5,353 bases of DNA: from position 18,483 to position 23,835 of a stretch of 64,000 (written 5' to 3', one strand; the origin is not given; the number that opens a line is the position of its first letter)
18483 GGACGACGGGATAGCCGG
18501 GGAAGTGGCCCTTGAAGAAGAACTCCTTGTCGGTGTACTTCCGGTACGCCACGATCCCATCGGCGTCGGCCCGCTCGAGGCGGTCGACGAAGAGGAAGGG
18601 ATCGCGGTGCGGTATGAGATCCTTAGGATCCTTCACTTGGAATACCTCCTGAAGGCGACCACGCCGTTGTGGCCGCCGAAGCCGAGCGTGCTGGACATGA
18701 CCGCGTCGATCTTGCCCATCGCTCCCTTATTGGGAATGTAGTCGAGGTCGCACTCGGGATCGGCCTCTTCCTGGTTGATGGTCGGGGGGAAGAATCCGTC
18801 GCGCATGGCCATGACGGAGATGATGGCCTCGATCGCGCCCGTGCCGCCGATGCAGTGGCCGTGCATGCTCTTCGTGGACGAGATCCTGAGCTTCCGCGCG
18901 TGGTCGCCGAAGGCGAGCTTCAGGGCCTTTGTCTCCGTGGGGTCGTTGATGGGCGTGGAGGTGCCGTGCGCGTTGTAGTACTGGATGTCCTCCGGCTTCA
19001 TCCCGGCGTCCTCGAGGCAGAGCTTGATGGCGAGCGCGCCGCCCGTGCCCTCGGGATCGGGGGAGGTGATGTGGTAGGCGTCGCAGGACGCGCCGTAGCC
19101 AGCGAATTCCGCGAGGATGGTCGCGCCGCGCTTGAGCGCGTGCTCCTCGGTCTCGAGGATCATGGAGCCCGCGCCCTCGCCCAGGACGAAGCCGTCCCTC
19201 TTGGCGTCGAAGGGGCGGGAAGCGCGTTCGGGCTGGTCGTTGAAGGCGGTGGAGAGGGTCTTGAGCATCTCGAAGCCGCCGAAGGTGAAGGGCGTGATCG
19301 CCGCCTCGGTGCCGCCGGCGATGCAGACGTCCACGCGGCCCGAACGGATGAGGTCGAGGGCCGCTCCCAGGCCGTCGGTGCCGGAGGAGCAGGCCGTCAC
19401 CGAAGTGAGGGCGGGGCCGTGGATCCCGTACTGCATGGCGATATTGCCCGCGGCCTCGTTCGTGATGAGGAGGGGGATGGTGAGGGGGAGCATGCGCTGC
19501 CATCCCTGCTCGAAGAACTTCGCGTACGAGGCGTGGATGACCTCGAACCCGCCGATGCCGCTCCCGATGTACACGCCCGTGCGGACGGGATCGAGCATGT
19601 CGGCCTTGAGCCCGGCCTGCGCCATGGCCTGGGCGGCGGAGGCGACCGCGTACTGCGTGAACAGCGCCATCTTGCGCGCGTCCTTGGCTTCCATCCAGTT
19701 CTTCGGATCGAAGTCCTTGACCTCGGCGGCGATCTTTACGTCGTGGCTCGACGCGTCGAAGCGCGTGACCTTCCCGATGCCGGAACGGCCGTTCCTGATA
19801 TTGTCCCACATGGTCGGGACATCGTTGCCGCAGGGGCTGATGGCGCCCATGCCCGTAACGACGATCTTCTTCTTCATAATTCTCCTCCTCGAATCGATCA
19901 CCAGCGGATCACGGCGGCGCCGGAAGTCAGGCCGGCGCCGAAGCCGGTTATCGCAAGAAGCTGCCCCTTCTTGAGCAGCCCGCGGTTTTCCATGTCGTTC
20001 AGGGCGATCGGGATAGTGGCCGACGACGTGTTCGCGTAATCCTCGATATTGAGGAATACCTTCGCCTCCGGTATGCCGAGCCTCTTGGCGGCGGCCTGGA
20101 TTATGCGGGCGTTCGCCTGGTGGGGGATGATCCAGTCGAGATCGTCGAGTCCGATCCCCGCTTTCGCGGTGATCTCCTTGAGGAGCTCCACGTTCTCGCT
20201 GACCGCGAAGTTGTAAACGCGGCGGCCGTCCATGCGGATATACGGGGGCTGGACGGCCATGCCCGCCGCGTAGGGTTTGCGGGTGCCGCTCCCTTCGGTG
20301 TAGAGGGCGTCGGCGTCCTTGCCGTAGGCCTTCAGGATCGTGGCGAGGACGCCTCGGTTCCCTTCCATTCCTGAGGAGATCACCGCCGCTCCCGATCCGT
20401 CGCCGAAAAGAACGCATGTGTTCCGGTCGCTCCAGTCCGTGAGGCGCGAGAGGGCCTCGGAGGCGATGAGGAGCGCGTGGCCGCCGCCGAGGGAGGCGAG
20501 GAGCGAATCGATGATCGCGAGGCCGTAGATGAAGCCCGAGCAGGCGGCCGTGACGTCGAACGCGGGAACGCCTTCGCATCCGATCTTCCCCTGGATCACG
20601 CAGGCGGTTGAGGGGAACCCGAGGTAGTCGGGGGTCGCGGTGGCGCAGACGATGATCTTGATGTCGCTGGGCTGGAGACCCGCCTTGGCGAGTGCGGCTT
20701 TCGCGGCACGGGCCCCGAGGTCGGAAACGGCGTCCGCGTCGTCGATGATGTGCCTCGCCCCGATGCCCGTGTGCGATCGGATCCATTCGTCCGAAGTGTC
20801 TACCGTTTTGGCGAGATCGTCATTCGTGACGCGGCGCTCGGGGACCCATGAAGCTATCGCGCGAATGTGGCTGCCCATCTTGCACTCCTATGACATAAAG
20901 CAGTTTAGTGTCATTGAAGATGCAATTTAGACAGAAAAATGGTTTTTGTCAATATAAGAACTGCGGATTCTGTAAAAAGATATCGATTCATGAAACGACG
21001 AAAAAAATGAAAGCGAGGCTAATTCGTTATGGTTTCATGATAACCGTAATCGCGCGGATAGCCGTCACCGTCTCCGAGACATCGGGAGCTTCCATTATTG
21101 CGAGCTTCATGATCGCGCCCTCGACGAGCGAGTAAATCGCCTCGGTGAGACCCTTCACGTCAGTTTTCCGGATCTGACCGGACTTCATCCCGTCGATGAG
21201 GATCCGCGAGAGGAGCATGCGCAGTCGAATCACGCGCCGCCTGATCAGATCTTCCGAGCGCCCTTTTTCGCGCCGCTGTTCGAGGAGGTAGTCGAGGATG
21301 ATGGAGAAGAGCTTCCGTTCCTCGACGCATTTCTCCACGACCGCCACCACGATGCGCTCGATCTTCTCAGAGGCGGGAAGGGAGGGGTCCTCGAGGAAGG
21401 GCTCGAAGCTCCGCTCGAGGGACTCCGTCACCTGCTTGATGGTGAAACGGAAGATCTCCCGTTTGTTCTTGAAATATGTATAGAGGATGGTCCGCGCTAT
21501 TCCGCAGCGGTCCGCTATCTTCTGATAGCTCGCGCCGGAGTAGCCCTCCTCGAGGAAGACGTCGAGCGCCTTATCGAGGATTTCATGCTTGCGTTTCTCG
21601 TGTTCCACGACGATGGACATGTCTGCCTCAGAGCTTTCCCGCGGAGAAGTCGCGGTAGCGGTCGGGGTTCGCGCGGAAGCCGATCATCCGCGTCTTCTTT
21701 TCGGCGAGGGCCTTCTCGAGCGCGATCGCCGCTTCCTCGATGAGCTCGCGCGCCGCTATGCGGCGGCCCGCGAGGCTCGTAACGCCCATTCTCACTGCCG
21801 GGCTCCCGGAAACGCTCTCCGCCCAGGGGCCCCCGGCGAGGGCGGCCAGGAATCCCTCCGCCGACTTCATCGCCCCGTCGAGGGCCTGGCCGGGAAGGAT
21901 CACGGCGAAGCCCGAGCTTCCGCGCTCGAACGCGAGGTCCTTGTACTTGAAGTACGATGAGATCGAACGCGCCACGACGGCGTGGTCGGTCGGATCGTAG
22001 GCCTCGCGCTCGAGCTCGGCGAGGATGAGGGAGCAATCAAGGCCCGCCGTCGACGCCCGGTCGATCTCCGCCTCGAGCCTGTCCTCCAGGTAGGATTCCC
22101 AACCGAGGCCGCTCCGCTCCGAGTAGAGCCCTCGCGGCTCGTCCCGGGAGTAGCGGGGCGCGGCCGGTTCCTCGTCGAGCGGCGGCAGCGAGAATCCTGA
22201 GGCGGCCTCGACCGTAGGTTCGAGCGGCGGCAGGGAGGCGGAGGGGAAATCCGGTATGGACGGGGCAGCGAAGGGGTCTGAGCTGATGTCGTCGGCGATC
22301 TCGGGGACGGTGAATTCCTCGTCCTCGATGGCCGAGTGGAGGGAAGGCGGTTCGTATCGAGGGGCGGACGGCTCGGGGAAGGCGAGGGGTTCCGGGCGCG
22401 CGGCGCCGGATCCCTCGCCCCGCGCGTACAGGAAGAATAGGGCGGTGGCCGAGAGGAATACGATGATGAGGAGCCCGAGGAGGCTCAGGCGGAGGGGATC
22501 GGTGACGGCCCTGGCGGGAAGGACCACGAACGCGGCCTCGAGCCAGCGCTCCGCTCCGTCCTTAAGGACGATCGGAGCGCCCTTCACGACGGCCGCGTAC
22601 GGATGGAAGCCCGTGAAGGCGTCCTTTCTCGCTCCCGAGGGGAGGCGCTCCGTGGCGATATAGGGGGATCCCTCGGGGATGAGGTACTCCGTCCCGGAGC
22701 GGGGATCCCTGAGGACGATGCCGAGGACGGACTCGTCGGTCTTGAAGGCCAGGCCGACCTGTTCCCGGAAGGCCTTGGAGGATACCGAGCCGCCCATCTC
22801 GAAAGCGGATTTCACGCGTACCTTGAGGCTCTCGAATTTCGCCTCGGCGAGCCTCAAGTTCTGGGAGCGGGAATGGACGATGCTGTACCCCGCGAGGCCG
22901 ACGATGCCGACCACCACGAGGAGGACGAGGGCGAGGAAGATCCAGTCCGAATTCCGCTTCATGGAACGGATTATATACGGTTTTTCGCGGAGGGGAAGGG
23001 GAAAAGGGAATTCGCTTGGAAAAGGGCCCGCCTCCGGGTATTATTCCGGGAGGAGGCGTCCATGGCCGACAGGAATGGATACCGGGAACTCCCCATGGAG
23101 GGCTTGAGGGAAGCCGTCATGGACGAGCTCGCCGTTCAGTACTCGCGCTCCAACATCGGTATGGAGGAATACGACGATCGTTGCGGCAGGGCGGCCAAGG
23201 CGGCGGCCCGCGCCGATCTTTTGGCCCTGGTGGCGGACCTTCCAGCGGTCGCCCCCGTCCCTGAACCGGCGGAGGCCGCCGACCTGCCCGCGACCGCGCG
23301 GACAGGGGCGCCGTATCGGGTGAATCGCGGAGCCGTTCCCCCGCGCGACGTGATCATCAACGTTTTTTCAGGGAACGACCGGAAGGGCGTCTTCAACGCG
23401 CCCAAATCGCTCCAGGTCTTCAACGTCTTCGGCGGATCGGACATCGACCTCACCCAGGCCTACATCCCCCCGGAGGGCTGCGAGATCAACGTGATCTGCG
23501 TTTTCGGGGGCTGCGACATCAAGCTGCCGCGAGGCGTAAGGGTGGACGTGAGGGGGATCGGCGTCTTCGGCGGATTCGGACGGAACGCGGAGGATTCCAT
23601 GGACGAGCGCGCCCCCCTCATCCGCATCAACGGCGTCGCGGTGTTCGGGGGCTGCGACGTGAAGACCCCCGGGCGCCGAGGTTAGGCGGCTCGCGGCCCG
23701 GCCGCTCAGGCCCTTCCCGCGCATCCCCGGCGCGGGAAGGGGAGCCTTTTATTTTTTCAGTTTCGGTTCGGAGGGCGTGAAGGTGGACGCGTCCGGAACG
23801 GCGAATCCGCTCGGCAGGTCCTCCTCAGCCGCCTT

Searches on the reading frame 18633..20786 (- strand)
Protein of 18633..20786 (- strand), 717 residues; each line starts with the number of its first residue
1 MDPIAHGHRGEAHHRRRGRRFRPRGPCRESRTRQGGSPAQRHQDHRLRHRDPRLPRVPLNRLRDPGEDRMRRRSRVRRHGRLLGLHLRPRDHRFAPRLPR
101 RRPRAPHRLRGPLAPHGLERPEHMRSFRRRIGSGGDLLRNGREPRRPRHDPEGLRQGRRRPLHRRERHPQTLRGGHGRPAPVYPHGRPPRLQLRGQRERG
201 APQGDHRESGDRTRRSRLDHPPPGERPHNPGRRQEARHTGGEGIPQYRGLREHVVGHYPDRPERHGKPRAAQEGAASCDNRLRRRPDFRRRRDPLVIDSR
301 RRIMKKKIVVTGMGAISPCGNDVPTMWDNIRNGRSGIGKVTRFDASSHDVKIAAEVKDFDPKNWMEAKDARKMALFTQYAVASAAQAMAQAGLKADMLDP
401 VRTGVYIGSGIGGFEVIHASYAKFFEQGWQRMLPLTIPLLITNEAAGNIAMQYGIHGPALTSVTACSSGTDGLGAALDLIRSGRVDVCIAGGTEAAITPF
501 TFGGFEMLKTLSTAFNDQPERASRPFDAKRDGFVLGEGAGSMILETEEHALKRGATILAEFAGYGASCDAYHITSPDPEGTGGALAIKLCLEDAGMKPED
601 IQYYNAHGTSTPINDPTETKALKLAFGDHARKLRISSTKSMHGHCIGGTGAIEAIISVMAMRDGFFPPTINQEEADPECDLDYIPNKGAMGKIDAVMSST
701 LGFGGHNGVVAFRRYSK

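Call 79: search_protein_families(library=pfam, proteins=[window:18633-20786:-], max_evalue=0.00001)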
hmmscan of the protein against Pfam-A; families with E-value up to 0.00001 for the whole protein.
window:18633-20786:- (717 aa): 2 families
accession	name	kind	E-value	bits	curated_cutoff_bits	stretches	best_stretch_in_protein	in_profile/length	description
PF00109.32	ketoacyl-synt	-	9.4e-58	196.2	20.8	1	306-550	2-252/252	Beta-ketoacyl synthase, N-terminal domain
PF02801.28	Ketoacyl-synt_C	-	5.6e-37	126.8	20.8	1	558-672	1-118/119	Beta-ketoacyl synthase, C-terminal domain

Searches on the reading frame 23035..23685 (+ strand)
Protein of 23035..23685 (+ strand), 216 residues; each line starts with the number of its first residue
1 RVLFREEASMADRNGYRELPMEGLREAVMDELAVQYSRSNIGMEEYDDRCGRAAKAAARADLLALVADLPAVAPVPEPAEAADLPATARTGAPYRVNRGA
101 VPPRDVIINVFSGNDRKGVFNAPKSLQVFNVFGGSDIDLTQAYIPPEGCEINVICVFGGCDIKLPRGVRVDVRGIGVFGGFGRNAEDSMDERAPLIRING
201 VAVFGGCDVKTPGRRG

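Call 67: search_protein_families(library=pfam, proteins=[window:23035-23685:+], max_evalue=0.001)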
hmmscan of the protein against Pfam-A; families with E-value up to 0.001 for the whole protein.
window:23035-23685:+ (216 aa): 2 families
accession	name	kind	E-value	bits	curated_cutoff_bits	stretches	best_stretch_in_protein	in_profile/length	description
PF08044.16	DUF1707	-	2.4e-09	37.5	27.6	1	25-70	8-53/53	DUF1707 SHOCT-like domain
PF09922.15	LiaF-like_C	-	5.9e-06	26.6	29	1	124-180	15-71/114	Cell wall-active antibiotics response LiaF, C-terminal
